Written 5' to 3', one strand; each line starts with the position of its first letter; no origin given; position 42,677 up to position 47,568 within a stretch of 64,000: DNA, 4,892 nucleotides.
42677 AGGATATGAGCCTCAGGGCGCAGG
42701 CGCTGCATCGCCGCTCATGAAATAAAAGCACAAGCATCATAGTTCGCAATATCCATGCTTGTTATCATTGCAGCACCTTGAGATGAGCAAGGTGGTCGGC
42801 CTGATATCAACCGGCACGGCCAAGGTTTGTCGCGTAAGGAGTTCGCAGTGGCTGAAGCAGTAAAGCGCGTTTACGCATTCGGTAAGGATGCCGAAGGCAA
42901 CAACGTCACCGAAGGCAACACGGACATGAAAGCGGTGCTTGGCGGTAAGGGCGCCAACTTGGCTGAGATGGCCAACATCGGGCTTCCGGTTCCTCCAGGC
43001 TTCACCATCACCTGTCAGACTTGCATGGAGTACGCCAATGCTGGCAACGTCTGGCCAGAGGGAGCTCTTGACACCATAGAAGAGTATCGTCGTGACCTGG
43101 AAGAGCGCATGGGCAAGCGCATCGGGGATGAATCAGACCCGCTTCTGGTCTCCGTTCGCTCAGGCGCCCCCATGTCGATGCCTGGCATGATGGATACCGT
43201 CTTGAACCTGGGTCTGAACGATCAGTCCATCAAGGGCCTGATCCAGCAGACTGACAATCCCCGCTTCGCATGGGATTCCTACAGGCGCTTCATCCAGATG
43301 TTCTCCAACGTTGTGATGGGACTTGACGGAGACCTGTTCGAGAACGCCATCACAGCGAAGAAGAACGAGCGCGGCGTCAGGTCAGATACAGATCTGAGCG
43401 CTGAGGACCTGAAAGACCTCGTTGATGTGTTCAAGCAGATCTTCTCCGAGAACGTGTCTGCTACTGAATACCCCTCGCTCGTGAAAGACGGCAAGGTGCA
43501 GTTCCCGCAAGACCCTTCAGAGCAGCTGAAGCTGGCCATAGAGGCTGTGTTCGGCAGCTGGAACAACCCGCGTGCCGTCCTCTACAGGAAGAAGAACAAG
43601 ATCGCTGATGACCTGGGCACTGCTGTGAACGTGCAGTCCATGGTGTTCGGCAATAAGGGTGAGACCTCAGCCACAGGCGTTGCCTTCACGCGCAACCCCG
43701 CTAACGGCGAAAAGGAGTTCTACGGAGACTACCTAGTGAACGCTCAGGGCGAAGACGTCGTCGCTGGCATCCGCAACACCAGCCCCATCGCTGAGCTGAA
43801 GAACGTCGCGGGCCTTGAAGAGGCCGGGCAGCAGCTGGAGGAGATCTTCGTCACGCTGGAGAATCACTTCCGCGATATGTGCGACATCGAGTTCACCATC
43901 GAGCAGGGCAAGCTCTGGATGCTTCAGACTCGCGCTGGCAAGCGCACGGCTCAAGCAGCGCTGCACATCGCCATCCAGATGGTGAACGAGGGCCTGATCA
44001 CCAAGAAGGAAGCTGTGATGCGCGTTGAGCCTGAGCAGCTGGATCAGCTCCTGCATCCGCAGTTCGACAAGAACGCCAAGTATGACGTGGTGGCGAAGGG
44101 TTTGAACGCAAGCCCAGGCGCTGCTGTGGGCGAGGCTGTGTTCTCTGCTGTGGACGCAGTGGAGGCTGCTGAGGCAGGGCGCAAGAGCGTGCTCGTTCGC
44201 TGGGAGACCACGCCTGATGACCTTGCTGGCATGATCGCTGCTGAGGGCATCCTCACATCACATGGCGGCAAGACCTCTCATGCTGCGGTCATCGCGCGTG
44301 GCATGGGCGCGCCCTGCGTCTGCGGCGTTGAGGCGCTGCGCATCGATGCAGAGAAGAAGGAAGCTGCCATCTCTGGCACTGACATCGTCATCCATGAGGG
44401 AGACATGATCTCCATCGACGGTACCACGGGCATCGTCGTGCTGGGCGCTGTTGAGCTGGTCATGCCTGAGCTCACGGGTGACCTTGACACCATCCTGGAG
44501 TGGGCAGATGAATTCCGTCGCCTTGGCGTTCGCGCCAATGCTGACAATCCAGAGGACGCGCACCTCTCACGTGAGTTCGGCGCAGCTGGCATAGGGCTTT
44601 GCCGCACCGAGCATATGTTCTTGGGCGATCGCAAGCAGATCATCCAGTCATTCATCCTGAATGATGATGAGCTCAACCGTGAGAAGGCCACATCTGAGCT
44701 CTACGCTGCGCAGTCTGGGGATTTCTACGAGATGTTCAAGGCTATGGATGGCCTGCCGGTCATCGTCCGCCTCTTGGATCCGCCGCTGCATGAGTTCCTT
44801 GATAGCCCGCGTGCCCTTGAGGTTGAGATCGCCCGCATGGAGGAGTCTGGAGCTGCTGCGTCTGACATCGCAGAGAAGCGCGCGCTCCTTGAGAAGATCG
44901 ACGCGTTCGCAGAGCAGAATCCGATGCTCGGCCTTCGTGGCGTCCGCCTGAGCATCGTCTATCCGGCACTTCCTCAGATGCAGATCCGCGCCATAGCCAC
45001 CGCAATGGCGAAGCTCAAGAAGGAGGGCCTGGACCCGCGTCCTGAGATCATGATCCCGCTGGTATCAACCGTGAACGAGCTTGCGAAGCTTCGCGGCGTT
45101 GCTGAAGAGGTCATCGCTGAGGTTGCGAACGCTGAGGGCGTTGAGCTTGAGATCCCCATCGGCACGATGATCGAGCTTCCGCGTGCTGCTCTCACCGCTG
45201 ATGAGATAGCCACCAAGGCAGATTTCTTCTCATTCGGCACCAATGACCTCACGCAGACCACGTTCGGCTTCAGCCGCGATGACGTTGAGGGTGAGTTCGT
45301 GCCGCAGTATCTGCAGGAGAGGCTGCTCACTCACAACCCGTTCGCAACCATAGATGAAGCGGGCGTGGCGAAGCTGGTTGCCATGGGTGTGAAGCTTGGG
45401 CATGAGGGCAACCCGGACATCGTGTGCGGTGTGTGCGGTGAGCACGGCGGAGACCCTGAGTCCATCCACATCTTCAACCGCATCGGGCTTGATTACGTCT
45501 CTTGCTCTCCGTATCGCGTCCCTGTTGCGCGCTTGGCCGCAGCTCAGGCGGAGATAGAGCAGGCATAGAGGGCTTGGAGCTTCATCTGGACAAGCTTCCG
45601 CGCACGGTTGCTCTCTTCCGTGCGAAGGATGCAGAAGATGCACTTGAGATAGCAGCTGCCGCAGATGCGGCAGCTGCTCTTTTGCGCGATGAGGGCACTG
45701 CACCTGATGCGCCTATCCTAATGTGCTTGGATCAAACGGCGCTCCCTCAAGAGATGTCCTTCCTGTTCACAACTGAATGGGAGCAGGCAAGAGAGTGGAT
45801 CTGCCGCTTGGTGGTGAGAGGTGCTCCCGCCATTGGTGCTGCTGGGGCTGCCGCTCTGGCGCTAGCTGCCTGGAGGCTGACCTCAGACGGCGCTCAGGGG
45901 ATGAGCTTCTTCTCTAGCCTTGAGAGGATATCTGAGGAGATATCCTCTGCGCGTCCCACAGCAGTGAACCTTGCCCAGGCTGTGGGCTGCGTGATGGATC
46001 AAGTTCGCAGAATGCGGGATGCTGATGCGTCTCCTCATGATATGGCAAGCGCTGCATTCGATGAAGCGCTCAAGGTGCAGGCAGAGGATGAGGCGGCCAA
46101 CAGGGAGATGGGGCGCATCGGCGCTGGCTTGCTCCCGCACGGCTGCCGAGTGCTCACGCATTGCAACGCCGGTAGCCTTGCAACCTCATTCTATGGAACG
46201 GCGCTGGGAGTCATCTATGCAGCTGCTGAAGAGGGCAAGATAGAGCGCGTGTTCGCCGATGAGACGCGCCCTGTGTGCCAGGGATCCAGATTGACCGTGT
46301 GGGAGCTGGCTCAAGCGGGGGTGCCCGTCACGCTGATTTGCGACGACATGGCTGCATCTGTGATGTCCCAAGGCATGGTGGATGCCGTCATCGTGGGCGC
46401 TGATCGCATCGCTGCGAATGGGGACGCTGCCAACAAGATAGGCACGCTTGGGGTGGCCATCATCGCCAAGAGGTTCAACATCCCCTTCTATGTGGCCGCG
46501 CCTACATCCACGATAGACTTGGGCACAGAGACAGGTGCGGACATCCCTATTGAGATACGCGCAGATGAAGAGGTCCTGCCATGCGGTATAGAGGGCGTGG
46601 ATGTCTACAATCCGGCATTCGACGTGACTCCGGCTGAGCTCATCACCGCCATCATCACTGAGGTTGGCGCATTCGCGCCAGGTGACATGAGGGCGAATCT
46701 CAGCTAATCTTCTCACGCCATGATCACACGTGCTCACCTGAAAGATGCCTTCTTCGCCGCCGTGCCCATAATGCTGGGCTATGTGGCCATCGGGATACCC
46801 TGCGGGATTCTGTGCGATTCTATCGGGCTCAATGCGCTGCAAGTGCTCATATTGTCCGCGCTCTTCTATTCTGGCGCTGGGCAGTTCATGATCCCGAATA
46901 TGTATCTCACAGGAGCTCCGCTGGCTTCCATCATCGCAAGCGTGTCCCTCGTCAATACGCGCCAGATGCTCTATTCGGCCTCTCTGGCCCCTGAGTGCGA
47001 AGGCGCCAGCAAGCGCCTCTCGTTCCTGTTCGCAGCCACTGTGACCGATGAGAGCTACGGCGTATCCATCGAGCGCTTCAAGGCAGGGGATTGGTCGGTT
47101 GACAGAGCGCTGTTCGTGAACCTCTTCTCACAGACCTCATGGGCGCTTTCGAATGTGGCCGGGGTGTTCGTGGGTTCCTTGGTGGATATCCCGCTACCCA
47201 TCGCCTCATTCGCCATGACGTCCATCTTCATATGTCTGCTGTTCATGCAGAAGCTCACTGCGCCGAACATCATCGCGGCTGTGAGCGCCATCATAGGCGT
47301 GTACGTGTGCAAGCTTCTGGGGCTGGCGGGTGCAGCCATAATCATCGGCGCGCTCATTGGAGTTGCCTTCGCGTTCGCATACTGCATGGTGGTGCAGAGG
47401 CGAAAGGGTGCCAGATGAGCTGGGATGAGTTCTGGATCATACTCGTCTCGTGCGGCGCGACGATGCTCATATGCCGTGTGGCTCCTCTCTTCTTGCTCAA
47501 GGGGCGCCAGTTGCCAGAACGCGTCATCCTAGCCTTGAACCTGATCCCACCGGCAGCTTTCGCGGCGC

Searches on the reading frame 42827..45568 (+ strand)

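Call 74: search_protein_families(library=pfam, proteins=[window:42827-45568:+], max_evalue=0.0001)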
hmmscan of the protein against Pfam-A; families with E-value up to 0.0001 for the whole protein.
window:42827-45568:+ (913 aa): 3 families
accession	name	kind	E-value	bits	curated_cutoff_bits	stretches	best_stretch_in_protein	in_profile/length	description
PF02896.24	PEP-utilizers_C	-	1.1e-76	258.2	22.8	1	550-909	4-292/293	PEP-utilising enzyme, PEP-binding domain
PF01326.24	PPDK_N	-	2e-52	179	27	3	84-318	81-217/328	Pyruvate phosphate dikinase, AMP/ATP-binding domain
PF00391.29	PEP-utilizers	-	1.2e-22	79.7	23.1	1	453-535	4-72/72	PEP-utilising enzyme, mobile domain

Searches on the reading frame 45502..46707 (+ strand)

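Call 41: search_protein_families(library=pfam, proteins=[window:45502-46707:+], max_evalue=0.01)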
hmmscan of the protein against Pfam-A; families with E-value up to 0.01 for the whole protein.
window:45502-46707:+ (401 aa): 1 family
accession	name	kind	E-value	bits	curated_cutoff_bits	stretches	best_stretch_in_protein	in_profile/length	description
PF01008.23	IF-2B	-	3.8e-82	276.1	22.4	1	105-393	2-280/280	Initiation factor 2 subunit family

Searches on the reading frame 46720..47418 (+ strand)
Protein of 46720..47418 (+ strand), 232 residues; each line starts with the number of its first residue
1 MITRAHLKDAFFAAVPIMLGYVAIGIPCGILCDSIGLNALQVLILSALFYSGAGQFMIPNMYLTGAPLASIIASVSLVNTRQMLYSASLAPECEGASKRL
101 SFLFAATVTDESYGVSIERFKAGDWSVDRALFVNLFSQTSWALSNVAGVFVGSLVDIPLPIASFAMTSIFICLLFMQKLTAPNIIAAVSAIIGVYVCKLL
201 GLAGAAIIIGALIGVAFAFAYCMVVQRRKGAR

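Call 41: search_protein_families(library=pfam, proteins=[window:46720-47418:+], max_evalue=0.01)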
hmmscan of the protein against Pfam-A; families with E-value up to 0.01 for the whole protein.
window:46720-47418:+ (232 aa): 1 family
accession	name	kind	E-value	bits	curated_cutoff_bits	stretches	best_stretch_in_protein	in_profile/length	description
PF03591.19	AzlC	-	2.4e-33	115.9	32.1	1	16-155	1-137/137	AzlC protein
